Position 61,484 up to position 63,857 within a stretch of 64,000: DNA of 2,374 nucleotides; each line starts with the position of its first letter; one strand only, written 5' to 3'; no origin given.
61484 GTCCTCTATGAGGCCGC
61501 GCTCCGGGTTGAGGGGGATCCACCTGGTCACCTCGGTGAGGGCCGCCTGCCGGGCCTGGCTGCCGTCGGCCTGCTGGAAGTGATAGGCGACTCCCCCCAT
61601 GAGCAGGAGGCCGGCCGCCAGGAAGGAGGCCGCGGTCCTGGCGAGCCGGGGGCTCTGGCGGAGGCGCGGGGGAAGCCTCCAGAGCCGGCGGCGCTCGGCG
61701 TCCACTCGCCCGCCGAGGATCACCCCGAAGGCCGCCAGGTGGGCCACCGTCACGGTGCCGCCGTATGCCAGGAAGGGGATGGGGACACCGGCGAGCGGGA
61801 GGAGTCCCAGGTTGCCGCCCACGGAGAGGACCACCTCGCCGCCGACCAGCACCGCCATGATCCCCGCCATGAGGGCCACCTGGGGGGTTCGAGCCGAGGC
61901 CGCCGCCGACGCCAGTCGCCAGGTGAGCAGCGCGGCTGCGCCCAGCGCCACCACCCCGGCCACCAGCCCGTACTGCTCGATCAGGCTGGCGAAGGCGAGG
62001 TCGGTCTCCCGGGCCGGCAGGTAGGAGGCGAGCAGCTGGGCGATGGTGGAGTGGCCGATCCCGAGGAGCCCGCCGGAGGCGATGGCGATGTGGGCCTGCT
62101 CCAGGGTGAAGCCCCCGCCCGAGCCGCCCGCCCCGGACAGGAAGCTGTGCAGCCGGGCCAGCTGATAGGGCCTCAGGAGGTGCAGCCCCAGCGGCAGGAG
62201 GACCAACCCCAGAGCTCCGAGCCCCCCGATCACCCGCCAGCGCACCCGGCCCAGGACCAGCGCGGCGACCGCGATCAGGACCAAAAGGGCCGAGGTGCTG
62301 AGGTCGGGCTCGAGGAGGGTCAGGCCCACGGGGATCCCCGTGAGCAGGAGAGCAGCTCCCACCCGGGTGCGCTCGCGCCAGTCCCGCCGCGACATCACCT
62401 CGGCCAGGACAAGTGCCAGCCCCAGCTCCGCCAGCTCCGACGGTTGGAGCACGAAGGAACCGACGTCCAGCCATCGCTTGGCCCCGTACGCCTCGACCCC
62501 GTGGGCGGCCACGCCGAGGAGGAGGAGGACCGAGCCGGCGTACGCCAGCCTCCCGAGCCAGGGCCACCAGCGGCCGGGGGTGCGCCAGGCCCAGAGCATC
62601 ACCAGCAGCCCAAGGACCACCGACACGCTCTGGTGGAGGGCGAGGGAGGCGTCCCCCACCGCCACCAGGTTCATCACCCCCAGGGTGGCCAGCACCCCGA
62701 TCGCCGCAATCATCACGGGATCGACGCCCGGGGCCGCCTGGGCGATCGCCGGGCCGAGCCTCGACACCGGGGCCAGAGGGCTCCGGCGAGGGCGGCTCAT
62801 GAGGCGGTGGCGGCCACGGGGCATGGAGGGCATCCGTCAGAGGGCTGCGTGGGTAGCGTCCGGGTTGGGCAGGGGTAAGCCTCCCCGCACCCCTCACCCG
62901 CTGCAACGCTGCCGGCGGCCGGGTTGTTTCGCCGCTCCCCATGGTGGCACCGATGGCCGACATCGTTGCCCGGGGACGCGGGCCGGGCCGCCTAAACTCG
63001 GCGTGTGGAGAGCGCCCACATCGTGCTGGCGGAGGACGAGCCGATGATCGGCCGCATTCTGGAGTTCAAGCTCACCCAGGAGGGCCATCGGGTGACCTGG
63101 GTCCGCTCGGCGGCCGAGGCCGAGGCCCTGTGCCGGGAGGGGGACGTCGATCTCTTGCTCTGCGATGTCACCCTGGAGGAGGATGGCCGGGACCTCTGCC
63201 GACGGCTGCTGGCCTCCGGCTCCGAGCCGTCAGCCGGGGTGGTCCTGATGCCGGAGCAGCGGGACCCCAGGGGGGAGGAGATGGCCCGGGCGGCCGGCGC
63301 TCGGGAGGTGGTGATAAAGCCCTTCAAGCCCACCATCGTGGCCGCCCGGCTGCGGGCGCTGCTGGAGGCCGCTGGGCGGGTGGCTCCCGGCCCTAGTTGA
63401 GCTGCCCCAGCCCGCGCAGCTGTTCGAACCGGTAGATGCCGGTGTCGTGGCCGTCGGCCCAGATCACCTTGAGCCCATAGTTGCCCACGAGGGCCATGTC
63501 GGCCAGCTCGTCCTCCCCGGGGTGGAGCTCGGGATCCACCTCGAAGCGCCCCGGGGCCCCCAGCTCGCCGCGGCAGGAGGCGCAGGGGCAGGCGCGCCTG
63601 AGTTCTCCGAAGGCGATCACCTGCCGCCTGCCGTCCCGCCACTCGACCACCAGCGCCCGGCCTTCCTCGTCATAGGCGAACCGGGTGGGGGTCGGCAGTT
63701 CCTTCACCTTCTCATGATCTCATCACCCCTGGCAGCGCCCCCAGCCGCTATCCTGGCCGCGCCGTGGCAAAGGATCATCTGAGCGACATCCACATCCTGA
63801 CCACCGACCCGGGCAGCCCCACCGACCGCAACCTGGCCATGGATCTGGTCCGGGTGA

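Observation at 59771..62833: Natural RodA-PBP2 (SEDS-bPBP) fusion gene, convergent with mreB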

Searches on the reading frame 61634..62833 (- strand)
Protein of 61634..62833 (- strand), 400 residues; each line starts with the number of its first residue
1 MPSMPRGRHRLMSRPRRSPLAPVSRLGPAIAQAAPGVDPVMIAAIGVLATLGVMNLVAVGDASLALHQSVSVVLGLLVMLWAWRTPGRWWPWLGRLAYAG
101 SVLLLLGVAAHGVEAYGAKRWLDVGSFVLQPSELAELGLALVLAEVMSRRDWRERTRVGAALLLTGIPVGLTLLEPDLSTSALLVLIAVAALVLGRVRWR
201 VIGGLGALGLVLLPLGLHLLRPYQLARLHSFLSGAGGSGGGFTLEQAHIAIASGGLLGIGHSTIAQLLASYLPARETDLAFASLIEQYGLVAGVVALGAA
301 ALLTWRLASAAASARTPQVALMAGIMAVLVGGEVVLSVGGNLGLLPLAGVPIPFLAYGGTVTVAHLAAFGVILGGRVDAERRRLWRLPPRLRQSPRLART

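Call 19: search_solved_structures(query=window:61634-62833:-, max_evalue=1e-10, show_alignments=2)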
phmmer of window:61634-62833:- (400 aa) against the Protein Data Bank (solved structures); distinct sequences matched with E-value up to 1e-10: 7.
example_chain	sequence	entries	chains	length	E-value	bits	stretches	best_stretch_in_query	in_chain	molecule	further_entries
8tj3_B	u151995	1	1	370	6e-39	137.7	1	38-374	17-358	Peptidoglycan glycosyltransferase MrdB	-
6bar_A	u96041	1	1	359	7.3e-34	121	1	42-373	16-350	Rod shape determining protein RodA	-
6pl5_A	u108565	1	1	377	1e-33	120.5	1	41-373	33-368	Peptidoglycan glycosyltransferase RodA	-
6bas_A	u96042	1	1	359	1.7e-32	116.5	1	42-373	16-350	Peptidoglycan glycosyltransferase RodA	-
6pl6_A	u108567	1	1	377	2.3e-32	116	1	41-373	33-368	Peptidoglycan glycosyltransferase RodA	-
25hr_A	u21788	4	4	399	6.3e-29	104.7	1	68-382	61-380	Probable peptidoglycan glycosyltransferase FtsW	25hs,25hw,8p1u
8bh1_A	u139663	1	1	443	1.2e-28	103.8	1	5-382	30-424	Probable peptidoglycan glycosyltransferase FtsW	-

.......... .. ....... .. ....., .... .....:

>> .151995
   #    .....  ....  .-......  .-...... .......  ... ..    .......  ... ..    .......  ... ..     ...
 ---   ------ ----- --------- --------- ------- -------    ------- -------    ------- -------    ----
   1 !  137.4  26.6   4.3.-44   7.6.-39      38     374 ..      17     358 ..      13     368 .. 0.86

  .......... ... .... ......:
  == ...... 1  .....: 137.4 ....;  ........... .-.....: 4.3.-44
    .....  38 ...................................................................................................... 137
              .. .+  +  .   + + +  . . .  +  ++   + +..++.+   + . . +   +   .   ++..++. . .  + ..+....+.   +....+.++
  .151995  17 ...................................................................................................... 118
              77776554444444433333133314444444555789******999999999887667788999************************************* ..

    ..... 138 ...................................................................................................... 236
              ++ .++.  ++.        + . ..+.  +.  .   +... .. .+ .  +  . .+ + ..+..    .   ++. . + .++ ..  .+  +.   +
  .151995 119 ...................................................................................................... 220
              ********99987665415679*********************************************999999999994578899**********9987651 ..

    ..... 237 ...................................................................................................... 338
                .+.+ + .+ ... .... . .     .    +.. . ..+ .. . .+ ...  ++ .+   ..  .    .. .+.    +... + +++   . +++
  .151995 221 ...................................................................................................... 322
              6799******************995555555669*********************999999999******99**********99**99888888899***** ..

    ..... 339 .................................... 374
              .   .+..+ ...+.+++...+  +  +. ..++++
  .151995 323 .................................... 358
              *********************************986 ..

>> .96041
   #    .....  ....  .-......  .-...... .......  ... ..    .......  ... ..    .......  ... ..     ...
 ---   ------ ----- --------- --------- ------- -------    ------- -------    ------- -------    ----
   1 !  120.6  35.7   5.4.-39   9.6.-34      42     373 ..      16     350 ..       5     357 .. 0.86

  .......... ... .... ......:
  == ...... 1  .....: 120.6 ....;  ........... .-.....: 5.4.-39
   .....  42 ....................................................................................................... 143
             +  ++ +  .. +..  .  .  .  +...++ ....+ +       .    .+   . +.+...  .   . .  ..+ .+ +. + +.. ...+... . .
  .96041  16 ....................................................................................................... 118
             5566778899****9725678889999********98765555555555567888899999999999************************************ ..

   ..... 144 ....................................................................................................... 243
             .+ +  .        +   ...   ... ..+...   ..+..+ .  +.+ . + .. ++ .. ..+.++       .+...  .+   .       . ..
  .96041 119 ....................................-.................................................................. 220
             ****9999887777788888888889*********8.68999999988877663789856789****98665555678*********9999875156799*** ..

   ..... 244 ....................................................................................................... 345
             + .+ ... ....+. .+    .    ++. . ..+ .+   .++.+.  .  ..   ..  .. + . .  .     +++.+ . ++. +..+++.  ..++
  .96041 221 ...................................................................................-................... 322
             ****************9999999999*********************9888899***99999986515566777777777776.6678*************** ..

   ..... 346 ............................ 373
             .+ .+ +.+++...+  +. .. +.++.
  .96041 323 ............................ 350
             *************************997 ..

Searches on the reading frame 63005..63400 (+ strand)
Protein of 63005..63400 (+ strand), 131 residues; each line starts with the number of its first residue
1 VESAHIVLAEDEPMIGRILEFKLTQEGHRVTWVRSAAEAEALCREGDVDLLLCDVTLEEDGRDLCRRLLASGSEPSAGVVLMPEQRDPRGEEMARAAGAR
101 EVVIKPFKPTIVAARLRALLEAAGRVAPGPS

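Call 3: search_protein_families(library=pfam, proteins=[window:63005-63400:+], max_evalue=0.01)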
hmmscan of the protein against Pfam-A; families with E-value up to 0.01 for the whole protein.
window:63005-63400:+ (131 aa): 1 family
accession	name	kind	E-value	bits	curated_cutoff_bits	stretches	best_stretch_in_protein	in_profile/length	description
PF00072.30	Response_reg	-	1.2e-13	51.7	30.2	1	6-114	1-108/111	Response regulator receiver domain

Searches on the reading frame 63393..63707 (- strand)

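Call 3: search_protein_families(library=pfam, proteins=[window:63393-63707:-], max_evalue=0.01)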
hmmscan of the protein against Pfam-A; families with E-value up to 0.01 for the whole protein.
window:63393-63707:- (104 aa): 1 family
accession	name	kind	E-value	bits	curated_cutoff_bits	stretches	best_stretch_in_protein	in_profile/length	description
PF06155.17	GBBH-like_N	-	5.9e-20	72.2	22.8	1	13-98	4-85/85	Gamma-butyrobetaine hydroxylase-like, N-terminal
